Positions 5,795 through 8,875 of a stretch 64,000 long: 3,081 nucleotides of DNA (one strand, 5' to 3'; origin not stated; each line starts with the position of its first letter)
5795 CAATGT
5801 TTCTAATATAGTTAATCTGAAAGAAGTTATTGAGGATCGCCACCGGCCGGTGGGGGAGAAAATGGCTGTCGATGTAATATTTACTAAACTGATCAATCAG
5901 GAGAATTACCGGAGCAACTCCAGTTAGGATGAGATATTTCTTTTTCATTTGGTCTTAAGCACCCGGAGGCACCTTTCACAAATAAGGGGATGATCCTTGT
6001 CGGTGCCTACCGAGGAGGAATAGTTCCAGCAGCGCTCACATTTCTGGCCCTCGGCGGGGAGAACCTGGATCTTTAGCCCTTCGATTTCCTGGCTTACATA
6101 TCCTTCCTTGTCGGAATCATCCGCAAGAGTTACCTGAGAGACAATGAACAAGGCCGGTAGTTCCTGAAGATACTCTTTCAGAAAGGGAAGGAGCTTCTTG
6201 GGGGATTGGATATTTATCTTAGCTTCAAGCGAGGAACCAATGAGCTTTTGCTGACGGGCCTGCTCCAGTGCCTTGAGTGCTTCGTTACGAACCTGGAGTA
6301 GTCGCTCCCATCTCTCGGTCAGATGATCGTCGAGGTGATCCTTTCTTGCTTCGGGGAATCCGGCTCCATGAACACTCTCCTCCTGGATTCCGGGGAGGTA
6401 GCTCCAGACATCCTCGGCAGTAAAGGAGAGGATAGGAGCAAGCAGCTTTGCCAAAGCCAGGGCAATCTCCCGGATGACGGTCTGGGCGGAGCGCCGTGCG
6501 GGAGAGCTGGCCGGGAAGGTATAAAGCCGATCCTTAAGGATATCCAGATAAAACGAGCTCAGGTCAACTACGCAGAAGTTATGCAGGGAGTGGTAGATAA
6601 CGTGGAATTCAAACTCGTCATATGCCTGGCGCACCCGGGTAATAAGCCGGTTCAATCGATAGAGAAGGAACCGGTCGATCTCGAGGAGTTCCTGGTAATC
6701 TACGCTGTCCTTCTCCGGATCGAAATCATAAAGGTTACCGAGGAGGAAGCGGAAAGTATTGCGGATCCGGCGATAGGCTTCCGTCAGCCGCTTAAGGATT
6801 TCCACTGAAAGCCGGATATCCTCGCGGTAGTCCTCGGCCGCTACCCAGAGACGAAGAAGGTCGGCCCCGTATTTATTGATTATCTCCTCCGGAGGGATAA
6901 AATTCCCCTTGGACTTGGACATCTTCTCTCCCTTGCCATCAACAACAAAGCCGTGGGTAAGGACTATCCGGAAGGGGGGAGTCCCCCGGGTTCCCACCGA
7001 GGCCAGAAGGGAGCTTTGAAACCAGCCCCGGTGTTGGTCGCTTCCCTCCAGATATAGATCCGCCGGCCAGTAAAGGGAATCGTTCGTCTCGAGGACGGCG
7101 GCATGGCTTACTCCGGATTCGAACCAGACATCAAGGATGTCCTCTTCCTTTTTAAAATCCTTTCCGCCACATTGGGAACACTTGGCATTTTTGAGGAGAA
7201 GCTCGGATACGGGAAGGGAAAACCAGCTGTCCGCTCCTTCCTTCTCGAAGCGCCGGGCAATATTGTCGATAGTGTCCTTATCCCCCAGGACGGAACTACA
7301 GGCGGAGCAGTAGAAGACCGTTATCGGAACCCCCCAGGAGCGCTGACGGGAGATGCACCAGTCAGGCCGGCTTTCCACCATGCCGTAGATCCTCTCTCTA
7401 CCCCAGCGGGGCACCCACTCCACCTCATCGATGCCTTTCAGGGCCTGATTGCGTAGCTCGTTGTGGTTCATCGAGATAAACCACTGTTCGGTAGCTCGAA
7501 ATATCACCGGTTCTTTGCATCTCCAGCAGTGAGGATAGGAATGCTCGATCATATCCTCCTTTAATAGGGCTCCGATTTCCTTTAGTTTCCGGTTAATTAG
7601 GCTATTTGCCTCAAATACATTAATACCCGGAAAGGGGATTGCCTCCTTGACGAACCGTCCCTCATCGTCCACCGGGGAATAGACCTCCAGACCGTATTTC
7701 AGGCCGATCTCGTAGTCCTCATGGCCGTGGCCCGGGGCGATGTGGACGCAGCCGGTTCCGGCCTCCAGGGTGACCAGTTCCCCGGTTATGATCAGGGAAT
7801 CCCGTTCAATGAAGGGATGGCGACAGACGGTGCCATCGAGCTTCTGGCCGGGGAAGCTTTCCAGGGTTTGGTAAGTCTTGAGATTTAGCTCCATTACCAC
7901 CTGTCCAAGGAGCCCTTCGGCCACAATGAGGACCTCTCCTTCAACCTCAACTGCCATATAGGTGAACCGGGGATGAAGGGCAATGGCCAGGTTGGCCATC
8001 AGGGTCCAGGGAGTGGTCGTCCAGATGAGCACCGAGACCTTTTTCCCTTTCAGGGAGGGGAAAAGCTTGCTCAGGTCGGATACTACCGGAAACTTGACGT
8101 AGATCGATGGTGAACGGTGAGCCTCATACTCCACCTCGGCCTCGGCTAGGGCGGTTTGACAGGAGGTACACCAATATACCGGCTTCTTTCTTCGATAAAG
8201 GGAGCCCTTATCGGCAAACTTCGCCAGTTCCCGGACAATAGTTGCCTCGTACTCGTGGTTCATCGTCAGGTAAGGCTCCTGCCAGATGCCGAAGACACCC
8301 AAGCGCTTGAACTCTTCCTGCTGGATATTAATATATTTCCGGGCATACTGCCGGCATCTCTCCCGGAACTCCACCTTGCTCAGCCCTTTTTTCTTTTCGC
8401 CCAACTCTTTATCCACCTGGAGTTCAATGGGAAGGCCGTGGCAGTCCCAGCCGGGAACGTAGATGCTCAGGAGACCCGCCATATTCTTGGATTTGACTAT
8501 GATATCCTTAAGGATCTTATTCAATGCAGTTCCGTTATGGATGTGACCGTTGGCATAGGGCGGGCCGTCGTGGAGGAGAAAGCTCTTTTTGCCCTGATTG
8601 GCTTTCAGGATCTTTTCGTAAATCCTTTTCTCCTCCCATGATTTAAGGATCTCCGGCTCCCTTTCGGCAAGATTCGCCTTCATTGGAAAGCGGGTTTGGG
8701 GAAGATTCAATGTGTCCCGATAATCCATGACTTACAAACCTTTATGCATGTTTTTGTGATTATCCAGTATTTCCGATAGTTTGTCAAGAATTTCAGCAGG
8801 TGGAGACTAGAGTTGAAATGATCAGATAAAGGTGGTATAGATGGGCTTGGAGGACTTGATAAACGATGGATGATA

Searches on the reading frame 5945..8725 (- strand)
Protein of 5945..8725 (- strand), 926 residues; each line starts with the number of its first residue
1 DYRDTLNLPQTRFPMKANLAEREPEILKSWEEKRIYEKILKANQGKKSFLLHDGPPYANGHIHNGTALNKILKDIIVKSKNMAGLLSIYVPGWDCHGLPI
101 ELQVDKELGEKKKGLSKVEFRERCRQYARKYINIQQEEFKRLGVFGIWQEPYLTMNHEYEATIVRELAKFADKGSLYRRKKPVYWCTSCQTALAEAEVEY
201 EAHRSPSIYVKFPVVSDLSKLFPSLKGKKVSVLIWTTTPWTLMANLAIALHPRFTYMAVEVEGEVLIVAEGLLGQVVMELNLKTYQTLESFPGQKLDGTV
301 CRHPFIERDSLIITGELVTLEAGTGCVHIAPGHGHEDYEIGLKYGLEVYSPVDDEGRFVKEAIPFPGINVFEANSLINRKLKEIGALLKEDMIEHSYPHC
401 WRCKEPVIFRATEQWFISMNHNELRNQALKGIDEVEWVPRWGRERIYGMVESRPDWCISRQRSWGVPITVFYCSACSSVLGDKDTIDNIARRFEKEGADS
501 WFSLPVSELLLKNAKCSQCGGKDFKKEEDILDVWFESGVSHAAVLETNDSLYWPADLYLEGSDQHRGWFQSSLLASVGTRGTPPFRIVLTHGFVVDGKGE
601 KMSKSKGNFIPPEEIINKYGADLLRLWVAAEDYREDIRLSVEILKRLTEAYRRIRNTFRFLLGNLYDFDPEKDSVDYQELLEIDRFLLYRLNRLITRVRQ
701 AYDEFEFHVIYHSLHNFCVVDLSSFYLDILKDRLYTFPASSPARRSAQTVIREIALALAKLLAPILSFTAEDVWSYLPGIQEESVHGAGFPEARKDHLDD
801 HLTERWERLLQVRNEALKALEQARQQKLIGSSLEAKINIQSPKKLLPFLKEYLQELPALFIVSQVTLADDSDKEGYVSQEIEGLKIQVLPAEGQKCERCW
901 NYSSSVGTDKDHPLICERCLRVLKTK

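Call 77: search_protein_families(library=ncbifam, proteins=[window:5945-8725:-], max_evalue=1e-10)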
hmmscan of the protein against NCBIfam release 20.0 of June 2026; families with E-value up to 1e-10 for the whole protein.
window:5945-8725:- (926 aa): 15 families
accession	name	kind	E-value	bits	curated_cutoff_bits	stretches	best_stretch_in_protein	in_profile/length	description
NF040702.1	ileS_w_GNAT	exception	1.1e-302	1006.7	1999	2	265-923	447-1090/1100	isoleucine--tRNA ligase, N-acetyltransferase domain-containing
TIGR00392.1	ileS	equivalog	3.1e-293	975.2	621.4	1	13-839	2-859/861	isoleucine--tRNA ligase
TIGR00422.1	valS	equivalog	7e-143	477.6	612.1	2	295-882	239-801/863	valine--tRNA ligase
NF009687.0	PRK13208.1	equivalog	1e-139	467.1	738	2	294-871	237-792/801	valine--tRNA ligase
NF004349.1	PRK05729.1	equivalog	2.2e-122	410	704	2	295-887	233-791/860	valine--tRNA ligase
NF000257.1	MupA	exception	1.6e-114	383.7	1900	1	23-895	9-872/1024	mupirocin-resistant isoleucine--tRNA ligase MupA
NF000258.1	MupB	exception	3.6e-114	382.6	1900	1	22-814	8-797/1033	mupirocin-resistant isoleucine--tRNA ligase MupB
NF011492.0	PRK14900.1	equivalog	5.5e-98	329.1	1783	2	294-792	247-727/1044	valine--tRNA ligase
NF000540.1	alt_ValS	exception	4.6e-72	243.2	900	1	366-858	338-819/827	valine--tRNA ligase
NF008957.0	PRK12300.1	subfamily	3.2e-58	197.5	677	2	19-338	6-322/946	leucine--tRNA ligase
TIGR00395.1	leuS_arch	equivalog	1.4e-49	168.9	648.5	2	28-338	9-316/938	leucine--tRNA ligase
TIGR00396.1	leuS_bact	equivalog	2.6e-35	121.8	548.4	1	23-199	7-168/843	leucine--tRNA ligase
TIGR00398.1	metG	equivalog_domain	1.8e-28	99.6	336.35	1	583-777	310-501/530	methionine--tRNA ligase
NF001100.0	PRK00133.1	equivalog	2.5e-23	82.5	587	1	47-195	5-138/676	methionine--tRNA ligase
NF008900.0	PRK12267.1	equivalog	6e-17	61.4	598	0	531-636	225-335/648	methionine--tRNA ligase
